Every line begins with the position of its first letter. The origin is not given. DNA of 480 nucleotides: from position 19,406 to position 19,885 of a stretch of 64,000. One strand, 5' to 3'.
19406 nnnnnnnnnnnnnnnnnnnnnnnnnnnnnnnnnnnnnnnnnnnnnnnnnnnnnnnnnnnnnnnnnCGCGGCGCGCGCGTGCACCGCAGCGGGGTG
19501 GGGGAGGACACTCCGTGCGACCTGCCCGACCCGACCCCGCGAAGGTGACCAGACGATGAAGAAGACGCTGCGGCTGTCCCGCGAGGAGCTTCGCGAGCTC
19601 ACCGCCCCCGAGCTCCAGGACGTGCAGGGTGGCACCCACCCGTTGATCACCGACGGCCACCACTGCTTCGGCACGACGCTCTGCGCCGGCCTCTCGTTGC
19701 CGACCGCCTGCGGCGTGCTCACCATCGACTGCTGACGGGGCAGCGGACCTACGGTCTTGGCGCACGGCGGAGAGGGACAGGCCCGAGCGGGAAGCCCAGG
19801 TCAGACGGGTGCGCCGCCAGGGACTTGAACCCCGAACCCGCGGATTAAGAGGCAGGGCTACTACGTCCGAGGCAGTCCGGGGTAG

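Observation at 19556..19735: Unlisted 59-aa ORF with RiPP precursor architecture next to the terpenoid-type operon and the island attL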

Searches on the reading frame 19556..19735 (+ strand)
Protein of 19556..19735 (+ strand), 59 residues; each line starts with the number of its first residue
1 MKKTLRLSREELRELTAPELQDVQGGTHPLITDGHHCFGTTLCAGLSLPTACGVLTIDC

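Call 10: search_protein_families(library=pfam, proteins=[window:19556-19735:+], max_evalue=0.01)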
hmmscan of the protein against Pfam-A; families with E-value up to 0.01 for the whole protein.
window:19556-19735:+ (59 aa): 0 families

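Call 11: search_protein_families(library=ncbifam, proteins=[window:19556-19735:+], max_evalue=1)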
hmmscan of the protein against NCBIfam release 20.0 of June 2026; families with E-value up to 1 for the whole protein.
window:19556-19735:+ (59 aa): 3 families
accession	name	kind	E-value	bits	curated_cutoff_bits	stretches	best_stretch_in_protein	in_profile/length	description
NF033214.1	ComC_Streptocco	equivalog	0.011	15.3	50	1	1-26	1-24/41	competence-stimulating peptide ComC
TIGR03949.1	bact_IIb_cerein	subfamily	0.017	14.9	21.5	1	14-31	3-23/45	class IIb bacteriocin, lactobin A/cerein 7B family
NF038153.1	lant_leader_L1a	domain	0.14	12.3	22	1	1-26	1-32/32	class I lanthipeptide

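Call 12: find_homologous_proteins(query=window:19556-19732:+, max_evalue=0.01)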
Query seq(59 aa) (59 aa): 5 proteins with E <= 0.01 among 5 candidates.
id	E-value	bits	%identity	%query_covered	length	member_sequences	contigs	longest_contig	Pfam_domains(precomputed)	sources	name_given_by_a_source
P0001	5.2e-33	128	100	100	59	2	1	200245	-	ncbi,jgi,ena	ncbi:MAG TPA: hypothetical protein VF519_15625 [Mycobacteriales bacterium]|jgi:hypothetical protein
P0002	2.3e-25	104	83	100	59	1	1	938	-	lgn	-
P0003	3.5e-25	104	83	100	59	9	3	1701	-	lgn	-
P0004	2.0e-23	98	80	100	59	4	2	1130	-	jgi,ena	jgi:hypothetical protein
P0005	4.2e-22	94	73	100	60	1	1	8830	-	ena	-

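Call 14: find_encoding_contigs(protein=P0005, flank=10000)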
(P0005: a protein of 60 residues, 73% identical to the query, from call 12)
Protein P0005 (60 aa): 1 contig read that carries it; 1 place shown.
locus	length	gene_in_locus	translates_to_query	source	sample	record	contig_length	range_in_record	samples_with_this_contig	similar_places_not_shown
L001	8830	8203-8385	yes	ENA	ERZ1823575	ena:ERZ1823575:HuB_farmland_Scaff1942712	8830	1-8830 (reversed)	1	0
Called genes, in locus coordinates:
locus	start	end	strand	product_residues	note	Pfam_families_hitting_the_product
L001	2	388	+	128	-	?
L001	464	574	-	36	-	-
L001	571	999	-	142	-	-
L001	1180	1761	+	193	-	-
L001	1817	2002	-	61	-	-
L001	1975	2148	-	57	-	-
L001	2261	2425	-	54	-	-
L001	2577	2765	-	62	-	-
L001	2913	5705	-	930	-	PF16841:CBM60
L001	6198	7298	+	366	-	-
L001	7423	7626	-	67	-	-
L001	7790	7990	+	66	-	-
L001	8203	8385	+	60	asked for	-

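Call 16: find_encoding_contigs(protein=P0003, flank=10000)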
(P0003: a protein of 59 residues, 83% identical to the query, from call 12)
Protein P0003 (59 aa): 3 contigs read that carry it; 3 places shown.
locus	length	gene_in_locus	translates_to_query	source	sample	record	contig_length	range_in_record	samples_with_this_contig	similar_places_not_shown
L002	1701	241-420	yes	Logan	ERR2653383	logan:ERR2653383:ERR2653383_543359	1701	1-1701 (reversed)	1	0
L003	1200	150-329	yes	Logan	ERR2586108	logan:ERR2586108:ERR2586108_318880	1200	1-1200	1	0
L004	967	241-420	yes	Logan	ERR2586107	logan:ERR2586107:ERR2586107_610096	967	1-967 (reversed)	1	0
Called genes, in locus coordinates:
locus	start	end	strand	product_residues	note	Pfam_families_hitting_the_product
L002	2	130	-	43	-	?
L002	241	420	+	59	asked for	-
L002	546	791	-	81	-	-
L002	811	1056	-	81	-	-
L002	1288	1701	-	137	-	?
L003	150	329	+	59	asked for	-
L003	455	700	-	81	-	-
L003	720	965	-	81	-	-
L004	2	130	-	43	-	?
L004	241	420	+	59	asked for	-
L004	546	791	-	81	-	-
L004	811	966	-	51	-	?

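Call 17: find_encoding_contigs(protein=P0004, flank=10000)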
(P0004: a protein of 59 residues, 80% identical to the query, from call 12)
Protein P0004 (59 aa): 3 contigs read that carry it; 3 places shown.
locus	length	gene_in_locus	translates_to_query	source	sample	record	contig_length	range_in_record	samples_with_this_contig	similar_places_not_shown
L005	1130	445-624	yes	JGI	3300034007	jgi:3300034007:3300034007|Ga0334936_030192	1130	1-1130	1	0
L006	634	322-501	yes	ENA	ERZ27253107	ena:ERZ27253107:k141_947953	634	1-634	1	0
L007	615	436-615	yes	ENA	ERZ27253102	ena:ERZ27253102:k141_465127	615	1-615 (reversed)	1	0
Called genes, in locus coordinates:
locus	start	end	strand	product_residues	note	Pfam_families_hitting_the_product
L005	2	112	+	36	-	?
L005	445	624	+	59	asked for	-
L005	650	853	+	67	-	-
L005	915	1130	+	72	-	?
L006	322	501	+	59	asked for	-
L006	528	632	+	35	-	?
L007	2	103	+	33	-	?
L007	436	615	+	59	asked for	?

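Call 18: find_encoding_contigs(protein=P0002, flank=10000)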
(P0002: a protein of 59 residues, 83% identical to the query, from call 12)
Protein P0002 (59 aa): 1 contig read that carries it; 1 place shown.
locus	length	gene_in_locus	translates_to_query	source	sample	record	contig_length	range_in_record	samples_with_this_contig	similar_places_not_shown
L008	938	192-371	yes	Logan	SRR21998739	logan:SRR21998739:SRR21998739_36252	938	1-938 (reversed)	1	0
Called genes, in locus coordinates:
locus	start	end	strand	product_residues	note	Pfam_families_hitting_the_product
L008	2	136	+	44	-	?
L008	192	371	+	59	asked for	-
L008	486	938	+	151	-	?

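Call 23: find_related_loci(query=A1, collection=genome_contigs, flank=10000)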
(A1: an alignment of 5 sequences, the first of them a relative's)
Query A1 (59 aa) in genome_contigs; peptide patterns used: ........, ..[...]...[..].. (x = any residue, [..] = any of these).
19 stretches matched a pattern; 1 encode a relative of the query (tblastn E <= 1e-3); 1 distinct loci.
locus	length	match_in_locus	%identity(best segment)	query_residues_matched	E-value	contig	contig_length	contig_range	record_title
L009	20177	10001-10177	83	1-59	1e-30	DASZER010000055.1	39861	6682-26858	MAG TPA_asm: Frankiaceae bacterium isolate SMAG_U6499 k141_240148, whole genome shotgun sequence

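Call 27: find_homologous_proteins(query=A2, max_evalue=10)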
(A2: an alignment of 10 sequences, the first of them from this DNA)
Query A2 (10 sequences) (59 aa, profile of the alignment): 87 proteins with E <= 10 among 338 candidates.
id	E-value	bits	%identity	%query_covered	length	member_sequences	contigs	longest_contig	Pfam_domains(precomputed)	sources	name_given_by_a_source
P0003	1.2e-23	101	83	100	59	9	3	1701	-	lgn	-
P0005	3.4e-23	100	73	100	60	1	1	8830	-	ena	-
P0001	9.0e-23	98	100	100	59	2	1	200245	-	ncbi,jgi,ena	ncbi:MAG TPA: hypothetical protein VF519_15625 [Mycobacteriales bacterium]|jgi:hypothetical protein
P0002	1.3e-22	98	83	100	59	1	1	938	-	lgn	-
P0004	8.4e-22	95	80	100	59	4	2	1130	-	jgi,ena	jgi:hypothetical protein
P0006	2.9e-18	84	58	44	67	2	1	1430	-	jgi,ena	-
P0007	3.4e-16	77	54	44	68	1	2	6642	-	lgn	-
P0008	4.4e-16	77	-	-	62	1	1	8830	-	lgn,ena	-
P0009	5.8e-16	76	50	44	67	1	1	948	-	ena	-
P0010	6.2e-16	76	64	100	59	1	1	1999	-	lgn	-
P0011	6.2e-16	76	56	46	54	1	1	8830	-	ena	-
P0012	7.4e-15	73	42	80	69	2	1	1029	-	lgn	-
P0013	9.6e-15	73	37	100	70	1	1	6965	-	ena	-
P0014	2.3e-14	71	54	44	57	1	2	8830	-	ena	-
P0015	2.5e-14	71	50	44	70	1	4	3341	-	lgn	-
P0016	1.2e-13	69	38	80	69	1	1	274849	-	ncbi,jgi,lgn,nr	ncbi:MAG TPA: class I lanthipeptide [Frankiaceae bacterium]|jgi:hypothetical protein|nr:class I lant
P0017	1.3e-13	69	54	44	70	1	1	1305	PF28317.1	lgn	-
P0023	1.6e-11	62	54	44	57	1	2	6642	PF28317.1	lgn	-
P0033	2.1e-9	55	67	56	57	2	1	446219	-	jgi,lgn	jgi:hypothetical protein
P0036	4.2e-9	54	45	100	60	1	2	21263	-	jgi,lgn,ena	jgi:hypothetical protein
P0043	1.1e-7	50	45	64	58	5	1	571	PF28317.1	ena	-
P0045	1.6e-7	49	71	47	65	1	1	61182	-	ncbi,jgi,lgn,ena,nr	ncbi:MAG TPA: hypothetical protein VFQ85_07075 [Mycobacteriales bacterium]|jgi:catalase (peroxidase 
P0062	2.9e-6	45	56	46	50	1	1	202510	-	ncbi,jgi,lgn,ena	ncbi:MAG TPA: hypothetical protein VF519_07185 [Mycobacteriales bacterium]|jgi:hypothetical protein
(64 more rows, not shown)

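Call 28: find_encoding_contigs(protein=P0062, flank=10000, max_places=3)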
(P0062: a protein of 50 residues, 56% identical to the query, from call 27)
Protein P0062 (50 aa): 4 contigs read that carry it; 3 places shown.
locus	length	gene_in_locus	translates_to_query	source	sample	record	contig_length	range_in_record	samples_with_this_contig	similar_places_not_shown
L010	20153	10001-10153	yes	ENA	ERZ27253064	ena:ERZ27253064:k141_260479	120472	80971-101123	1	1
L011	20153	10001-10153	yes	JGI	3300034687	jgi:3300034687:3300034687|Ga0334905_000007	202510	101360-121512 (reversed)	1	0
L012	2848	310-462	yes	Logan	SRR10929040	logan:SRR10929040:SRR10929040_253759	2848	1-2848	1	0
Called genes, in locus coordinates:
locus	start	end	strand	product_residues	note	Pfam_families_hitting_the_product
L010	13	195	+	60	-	-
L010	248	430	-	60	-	-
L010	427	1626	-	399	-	PF04542:Sigma70_r2, PF04545:Sigma70_r4, PF08281:Sigma70_r4_2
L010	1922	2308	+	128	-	-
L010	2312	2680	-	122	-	-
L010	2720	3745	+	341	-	PF00595:PDZ, PF13180:PDZ_2, PF17820:PDZ_6, PF05362:Lon_C (weak)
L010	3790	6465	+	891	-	PF08448:PAS_4 (faint), PF00672:HAMP, PF13188:PAS_8 (weak), PF00512:HisKA, PF02518:HATPase_c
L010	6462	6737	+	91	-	-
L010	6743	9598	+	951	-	PF03699:UPF0182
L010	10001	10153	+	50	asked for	-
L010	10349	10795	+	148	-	-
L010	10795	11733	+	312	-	-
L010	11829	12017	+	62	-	-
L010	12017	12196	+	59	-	-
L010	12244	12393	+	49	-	-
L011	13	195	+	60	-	-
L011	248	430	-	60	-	-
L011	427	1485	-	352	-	PF04542:Sigma70_r2, PF04545:Sigma70_r4, PF08281:Sigma70_r4_2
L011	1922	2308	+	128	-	-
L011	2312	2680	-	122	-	-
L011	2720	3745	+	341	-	PF00595:PDZ, PF13180:PDZ_2, PF17820:PDZ_6, PF05362:Lon_C (weak)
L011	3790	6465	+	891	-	PF08448:PAS_4 (faint), PF00672:HAMP, PF13188:PAS_8 (weak), PF00512:HisKA, PF02518:HATPase_c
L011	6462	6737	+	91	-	-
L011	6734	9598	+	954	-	PF03699:UPF0182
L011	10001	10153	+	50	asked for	-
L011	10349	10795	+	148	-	-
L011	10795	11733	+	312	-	-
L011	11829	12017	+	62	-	-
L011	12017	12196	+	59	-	-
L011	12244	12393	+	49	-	-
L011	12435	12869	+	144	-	PF18029:Glyoxalase_6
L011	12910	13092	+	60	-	-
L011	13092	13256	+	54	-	-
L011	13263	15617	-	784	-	PF02463:SMC_N (faint), PF13555:AAA_29 (faint), PF20703:nSTAND1 (faint), PF00684:DnaJ_CXXCXGXG (faint), PF00005:ABC_tran (weak)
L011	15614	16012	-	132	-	PF00903:Glyoxalase, PF12681:Glyoxalase_2 (faint), PF13669:Glyoxalase_4 (weak), PF18029:Glyoxalase_6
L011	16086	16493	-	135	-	PF00165:HTH_AraC (weak), PF12833:HTH_18, PF00165:HTH_AraC (weak)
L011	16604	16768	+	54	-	-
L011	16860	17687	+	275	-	PF01209:Ubie_methyltran, PF13489:Methyltransf_23, PF08241:Methyltransf_11, PF08242:Methyltransf_12, PF13649:Methyltransf_25, PF13847:Methyltransf_31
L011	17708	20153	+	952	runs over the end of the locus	PF04738:Lant_dehydr_N, PF14028:Lant_dehydr_C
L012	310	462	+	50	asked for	-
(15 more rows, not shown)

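Call 29: find_encoding_contigs(protein=P0016, flank=10000, max_places=3)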
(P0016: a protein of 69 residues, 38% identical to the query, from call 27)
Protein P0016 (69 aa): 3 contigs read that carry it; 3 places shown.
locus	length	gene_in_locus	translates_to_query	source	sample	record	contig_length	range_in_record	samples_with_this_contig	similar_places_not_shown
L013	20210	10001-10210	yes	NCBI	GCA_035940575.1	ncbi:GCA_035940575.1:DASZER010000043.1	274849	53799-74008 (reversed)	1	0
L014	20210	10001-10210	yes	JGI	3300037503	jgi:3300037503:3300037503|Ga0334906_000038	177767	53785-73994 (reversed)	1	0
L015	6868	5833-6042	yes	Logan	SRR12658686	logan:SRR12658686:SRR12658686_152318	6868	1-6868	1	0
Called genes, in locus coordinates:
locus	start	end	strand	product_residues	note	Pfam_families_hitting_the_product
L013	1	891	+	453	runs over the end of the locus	PF07228:SpoIIE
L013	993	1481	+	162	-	PF04542:Sigma70_r2, PF08281:Sigma70_r4_2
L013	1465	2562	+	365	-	-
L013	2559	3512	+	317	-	PF00005:ABC_tran, PF13304:AAA_21 (weak)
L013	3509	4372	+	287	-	PF12679:ABC2_membrane_2, PF10920:DUF2705 (faint)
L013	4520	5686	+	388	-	-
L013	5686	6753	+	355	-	-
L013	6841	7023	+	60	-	-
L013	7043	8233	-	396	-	PF05977:MFS_3 (weak), PF07690:MFS_1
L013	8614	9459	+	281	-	PF01209:Ubie_methyltran, PF08241:Methyltransf_11, PF08242:Methyltransf_12, PF13649:Methyltransf_25, PF13847:Methyltransf_31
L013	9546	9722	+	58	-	-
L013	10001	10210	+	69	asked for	-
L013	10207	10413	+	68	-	-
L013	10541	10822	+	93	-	PF07883:Cupin_2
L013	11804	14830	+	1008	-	-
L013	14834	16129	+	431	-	-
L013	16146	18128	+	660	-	PF00069:Pkinase, PF07714:PK_Tyr_Ser-Thr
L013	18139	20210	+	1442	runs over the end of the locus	PF16697:Yop-YscD_cpl, PF00498:FHA, PF01580:FtsK_SpoIIIE, PF13555:AAA_29 (faint), PF13401:AAA_22 (faint), PF01580:FtsK_SpoIIIE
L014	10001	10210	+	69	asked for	-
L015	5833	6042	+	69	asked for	-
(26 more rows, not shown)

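Call 30: search_protein_families(library=pfam, proteins=[P0017, P0023, P0043, P0001, P0016, P0062, P0006, P0010, P0013, P0036], max_evalue=10)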
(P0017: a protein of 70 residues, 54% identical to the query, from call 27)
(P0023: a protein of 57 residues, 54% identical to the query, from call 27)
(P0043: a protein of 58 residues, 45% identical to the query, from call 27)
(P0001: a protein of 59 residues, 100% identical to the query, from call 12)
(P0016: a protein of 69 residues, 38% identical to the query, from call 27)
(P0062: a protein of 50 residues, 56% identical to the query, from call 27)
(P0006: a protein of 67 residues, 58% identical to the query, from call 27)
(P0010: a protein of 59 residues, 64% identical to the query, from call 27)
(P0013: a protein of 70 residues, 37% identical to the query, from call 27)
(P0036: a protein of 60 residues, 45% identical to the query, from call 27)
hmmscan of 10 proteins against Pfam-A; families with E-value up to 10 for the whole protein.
P0017 (70 aa): 0 families

P0023 (57 aa): 0 families

P0043 (58 aa): 0 families

P0001 (59 aa): 0 families

P0016 (69 aa): 0 families

P0062 (50 aa): 1 family
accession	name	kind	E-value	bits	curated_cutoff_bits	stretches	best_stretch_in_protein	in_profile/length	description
PF03047.20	ComC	-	0.26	11.6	20.4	1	14-28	12-26/31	COMC family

P0006 (67 aa): 0 families

P0010 (59 aa): 0 families

P0013 (70 aa): 0 families

P0036 (60 aa): 0 families

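Call 35: search_protein_families(library=pfam, proteins=[L013:11804-14830:+, L013:14834-16129:+, L011:17708-20152:+, L011:16860-17687:+, L011:10349-10795:+, L011:10795-11733:+, L011:13263-15617:-, L013:4520-5686:+, L013:5686-6753:+], max_evalue=1)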
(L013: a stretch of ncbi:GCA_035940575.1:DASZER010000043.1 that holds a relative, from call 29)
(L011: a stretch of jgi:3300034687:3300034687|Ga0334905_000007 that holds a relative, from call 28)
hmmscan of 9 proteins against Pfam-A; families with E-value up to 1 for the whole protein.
L013:11804-14830:+ (1008 aa): 5 families
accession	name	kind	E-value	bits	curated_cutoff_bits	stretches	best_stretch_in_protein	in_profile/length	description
PF01442.23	Apolipoprotein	-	0.0014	18.8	90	1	341-404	123-186/190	Apolipoprotein A1/A4/E domain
PF04108.17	ATG17_like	-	0.042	13.8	43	0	715-848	114-227/355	Autophagy protein ATG17-like domain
PF07889.17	DUF1664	-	0.11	13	34.6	0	370-423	46-101/124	Protein of unknown function (DUF1664)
PF05531.17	NPV_P10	-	0.13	13.3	29.8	0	538-586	9-55/75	Nucleopolyhedrovirus P10 protein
PF09454.15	Vps23_core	-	0.28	11.7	26.8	1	462-482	9-29/64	Vps23 core domain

L013:14834-16129:+ (431 aa): 2 families
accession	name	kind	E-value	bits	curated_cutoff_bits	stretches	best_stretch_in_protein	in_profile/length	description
PF00532.27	Peripla_BP_1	-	0.0023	17.9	22.2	1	93-183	41-127/281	Periplasmic binding proteins and sugar binding domain of LacI family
PF01094.35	ANF_receptor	-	0.004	16.7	25.4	1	305-364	231-299/353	Receptor family ligand binding region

L011:17708-20152:+ (815 aa): 2 families
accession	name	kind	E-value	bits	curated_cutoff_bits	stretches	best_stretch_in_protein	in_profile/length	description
PF04738.18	Lant_dehydr_N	-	6.4e-108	362.1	28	1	51-658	1-649/649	Lantibiotic dehydratase, N terminus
PF14028.11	Lant_dehydr_C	-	1.5e-08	35.5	24.4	1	723-799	1-90/255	Lantibiotic biosynthesis dehydratase C-term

L011:16860-17687:+ (275 aa): 14 families
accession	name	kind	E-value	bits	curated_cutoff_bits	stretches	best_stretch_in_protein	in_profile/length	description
PF08241.18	Methyltransf_11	-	5.8e-21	75.4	21.2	1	51-143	1-93/95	Methyltransferase domain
PF13649.12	Methyltransf_25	-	1.4e-20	74.2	27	1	50-140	1-96/97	Methyltransferase domain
PF01209.24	Ubie_methyltran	-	1.6e-18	67.3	20.1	1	24-146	25-152/233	ubiE/COQ5 methyltransferase family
PF13847.12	Methyltransf_31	-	4.6e-15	56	27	1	46-146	3-110/145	Methyltransferase domain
PF08242.18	Methyltransf_12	-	9.3e-15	55.6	30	1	51-143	1-98/98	Methyltransferase domain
PF13489.12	Methyltransf_23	-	4.1e-12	46.6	27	1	32-199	7-160/164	Methyltransferase domain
PF01728.25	FtsJ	-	5.9e-05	23.5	24.1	1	42-116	16-97/181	FtsJ-like methyltransferase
PF07021.18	MetW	-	0.00031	20.9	21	1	45-138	12-103/193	Methionine biosynthesis protein MetW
PF05175.20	MTS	-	0.0013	18.9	23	1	35-90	20-74/170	Methyltransferase small domain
PF02353.26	CMAS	-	0.0024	17.7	27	1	36-88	52-102/273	Mycolic acid cyclopropane synthetase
PF01135.25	PCMT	-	0.058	13.6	20.3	1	42-89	69-116/210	Protein-L-isoaspartate(D-aspartate) O-methyltransferase (PCMT)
PF01924.21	HypD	-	0.071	12.6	25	1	77-115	87-127/351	Hydrogenase formation hypA family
PF00107.32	ADH_zinc_N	-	0.23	11.8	31.8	0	64-109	8-49/129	Zinc-binding dehydrogenase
PF06325.19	PrmA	-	0.36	10.7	22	1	45-89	160-202/296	Ribosomal protein L11 methyltransferase (PrmA)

L011:10349-10795:+ (148 aa): 0 families

L011:10795-11733:+ (312 aa): 0 families

L011:13263-15617:- (784 aa): 26 families (the best 25 are shown)
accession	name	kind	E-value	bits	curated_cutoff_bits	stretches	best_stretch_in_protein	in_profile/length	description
PF00005.33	ABC_tran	-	7.9e-19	69.1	25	3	650-703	84-137/137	ABC transporter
PF02463.25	SMC_N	-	9e-09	35.5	40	1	674-744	136-209/220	RecF/RecN/SMC N terminal domain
PF20703.3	nSTAND1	-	2.5e-08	34.4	27.1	2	17-90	18-87/379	Novel STAND NTPase 1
PF00684.25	DnaJ_CXXCXGXG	-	3.7e-07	30.7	32.7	1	579-610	16-50/65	DnaJ central domain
PF13555.12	AAA_29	-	2.8e-06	27.4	27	2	25-49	15-39/61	P-loop containing region of AAA domain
PF15777.11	Anti-TRAP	-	4.8e-05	23.7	32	1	575-611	7-40/59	Tryptophan RNA-binding attenuator protein inhibitory protein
PF13304.12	AAA_21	-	7.3e-05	23.4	27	1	669-729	232-295/304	AAA domain, putative AbiEii toxin, Type IV TA system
PF03193.22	RsgA_GTPase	-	8e-05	23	30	1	10-50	85-124/174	RsgA GTPase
PF13191.12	AAA_16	-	0.0012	19.8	32.6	0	507-523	26-42/167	AAA ATPase domain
PF01443.25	Viral_helicase1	-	0.0035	17.6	21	1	508-523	1-16/228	Viral superfamily 1 RNA helicase core domain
PF13175.12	AAA_15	-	0.0051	16.9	32.1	0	384-417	329-362/374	AAA ATPase domain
PF13671.12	AAA_33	-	0.0085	16.8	27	0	507-536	1-31/143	AAA domain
PF13453.11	Zn_ribbon_TFIIB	-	0.015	15.1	22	0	581-613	2-31/41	Transcription factor zinc-finger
PF05729.18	NACHT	-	0.038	14.3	26.7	0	508-523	3-18/167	NACHT domain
PF13476.12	AAA_23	-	0.042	14.9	27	1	23-48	11-35/201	AAA domain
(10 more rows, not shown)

L013:4520-5686:+ (388 aa): 6 families
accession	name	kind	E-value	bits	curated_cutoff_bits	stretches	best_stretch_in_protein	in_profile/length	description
PF00413.30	Peptidase_M10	-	0.0097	16.2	24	1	39-165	84-130/159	Matrixin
PF05572.19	Peptidase_M43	-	0.017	15.5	23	1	121-164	46-89/152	Pregnancy-associated plasma protein-A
PF13688.12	Reprolysin_5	-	0.065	13.9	27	1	120-165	131-163/196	Metallo-peptidase family M12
PF18668.6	Tail_spike_N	-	0.069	13.7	25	0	58-70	39-51/70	Tail spike TSP1/Gp66 receptor binding N-terminal domain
PF10263.15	SprT-like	-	0.12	12.6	25.6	1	122-166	41-84/108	SprT-like family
PF13582.12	Reprolysin_3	-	0.16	13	22.4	1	140-160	103-123/123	Metallo-peptidase family M12B Reprolysin-like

L013:5686-6753:+ (355 aa): 0 families

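Call 37: find_homologous_proteins(query=L011:17708-20152:+, max_evalue=1e-30)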
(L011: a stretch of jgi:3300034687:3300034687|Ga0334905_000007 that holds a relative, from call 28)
Query L011:17708-20152:+ (815 aa): 323 proteins with E <= 1e-30 among 8000 candidates; the best 120 are listed.
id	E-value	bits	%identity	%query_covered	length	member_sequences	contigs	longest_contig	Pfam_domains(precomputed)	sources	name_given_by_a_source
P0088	0.0e+0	1726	100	100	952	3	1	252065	PF14028.12,PF04738.19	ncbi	ncbi:MAG TPA: lantibiotic dehydratase [Mycobacteriales bacterium]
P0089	0.0e+0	1141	71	100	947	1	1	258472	PF14028.12,PF04738.19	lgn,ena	-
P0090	0.0e+0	1070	69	100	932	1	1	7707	PF14028.12,PF04738.19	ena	-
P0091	9.9e-294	995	65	100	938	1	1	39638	PF04738.19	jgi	jgi:hypothetical protein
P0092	4.7e-258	877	60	99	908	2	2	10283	PF14028.12,PF04738.19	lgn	-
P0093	1.3e-251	856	58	100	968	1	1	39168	PF14028.12,PF04738.19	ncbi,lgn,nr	ncbi:MAG TPA: lantibiotic dehydratase [Frankiaceae bacterium]|nr:lantibiotic dehydratase [Frankiacea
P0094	1.6e-237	809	55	100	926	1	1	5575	PF14028.12,PF04738.19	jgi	jgi:hypothetical protein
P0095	8.3e-219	747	69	67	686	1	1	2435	PF14028.12,PF04738.19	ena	-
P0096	3.7e-202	692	55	89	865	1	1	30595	PF14028.12,PF04738.19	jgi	jgi:hypothetical protein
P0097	4.9e-193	662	52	93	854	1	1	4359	PF14028.12,PF04738.19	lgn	-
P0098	4.1e-187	642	63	65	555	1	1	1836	PF04738.19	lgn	-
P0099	3.1e-181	623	49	100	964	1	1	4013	PF14028.12,PF04738.19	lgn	-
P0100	7.7e-174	598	60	67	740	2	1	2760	PF14028.12,PF04738.19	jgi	jgi:thiopeptide-type bacteriocin biosynthesis protein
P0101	1.2e-152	528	41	98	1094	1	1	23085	PF14028.12,PF04738.19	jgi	jgi:thiopeptide-type bacteriocin biosynthesis protein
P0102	5.2e-143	497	42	98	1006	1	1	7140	PF14028.12,PF04738.19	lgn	-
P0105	8.1e-136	473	41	98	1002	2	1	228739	PF14028.12,PF04738.19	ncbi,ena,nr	ncbi:MAG TPA: lantibiotic dehydratase [Frankiaceae bacterium]|nr:lantibiotic dehydratase [Frankiacea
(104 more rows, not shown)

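Call 38: find_encoding_contigs(protein=P0088, flank=10000, max_places=2)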
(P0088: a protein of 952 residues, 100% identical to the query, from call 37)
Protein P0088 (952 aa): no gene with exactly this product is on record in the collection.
